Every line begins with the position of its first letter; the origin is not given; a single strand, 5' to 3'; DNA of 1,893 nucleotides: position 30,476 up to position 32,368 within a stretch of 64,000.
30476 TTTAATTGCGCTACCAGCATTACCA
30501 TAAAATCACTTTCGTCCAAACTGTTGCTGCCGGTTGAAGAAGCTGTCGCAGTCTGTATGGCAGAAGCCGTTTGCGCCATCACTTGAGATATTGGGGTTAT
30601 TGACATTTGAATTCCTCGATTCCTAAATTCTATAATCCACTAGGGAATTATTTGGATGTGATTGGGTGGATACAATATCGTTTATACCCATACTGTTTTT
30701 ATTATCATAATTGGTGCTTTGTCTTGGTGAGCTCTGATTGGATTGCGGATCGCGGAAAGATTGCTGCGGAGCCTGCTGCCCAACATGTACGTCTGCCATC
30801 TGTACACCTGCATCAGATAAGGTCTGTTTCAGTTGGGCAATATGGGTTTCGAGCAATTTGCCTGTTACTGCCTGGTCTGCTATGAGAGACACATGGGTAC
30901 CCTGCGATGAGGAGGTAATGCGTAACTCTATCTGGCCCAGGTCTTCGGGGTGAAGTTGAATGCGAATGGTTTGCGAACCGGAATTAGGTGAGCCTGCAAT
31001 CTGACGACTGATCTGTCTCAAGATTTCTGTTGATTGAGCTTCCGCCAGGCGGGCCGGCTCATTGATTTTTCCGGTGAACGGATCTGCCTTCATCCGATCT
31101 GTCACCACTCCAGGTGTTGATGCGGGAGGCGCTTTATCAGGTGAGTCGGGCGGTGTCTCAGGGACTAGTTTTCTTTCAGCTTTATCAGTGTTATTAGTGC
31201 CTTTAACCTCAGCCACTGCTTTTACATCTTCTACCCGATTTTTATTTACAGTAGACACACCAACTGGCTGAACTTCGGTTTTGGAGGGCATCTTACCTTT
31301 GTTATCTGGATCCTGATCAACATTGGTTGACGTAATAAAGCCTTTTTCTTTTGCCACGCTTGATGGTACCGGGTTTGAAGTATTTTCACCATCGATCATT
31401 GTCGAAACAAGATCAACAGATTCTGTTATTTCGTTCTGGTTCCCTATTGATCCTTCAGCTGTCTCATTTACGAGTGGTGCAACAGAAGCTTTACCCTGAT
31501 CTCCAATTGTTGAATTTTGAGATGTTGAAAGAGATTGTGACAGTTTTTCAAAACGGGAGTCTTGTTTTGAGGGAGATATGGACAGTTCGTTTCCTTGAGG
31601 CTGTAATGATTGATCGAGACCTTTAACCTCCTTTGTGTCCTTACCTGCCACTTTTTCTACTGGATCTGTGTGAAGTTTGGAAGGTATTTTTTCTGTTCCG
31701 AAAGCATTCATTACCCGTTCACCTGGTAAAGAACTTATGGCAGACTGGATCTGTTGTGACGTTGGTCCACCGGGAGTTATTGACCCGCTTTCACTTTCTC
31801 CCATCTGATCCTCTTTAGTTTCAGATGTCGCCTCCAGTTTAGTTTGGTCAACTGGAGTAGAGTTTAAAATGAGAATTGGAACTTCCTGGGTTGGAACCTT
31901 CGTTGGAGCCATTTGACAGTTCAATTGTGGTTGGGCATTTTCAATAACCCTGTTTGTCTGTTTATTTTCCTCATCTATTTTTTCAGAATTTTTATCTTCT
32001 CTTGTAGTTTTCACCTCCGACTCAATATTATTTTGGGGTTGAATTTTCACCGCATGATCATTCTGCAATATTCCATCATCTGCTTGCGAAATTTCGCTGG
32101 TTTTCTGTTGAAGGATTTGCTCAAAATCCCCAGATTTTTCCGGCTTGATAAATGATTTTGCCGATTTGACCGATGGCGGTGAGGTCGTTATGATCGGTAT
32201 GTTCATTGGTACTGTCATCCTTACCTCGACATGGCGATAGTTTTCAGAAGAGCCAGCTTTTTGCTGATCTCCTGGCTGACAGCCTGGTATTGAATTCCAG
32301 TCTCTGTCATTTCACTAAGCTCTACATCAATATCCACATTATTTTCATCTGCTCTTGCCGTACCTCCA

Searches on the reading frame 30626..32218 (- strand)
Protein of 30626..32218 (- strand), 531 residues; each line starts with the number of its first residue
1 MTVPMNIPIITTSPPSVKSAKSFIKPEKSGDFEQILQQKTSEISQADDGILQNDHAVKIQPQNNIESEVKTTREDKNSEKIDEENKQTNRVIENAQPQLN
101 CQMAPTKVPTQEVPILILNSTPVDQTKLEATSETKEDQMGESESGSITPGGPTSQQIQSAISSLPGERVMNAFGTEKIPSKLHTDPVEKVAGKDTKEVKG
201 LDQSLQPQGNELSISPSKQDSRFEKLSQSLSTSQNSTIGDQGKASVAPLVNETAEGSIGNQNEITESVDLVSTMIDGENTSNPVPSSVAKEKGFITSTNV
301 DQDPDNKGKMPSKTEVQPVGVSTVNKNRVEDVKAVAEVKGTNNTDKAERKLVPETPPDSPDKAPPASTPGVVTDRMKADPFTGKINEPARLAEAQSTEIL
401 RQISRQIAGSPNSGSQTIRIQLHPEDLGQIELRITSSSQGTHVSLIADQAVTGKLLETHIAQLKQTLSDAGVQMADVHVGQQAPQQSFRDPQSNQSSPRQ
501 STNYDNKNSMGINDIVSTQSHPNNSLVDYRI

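Call 65: search_protein_families(library=pfam, proteins=[window:30626-32218:-], max_evalue=0.001)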
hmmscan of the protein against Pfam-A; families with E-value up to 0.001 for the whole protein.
window:30626-32218:- (531 aa): 1 family
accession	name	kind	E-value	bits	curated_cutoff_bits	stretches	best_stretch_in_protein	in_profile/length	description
PF02120.21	Flg_hook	-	9.5e-19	67.5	29.8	1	405-487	2-84/85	Flagellar hook-length control protein FliK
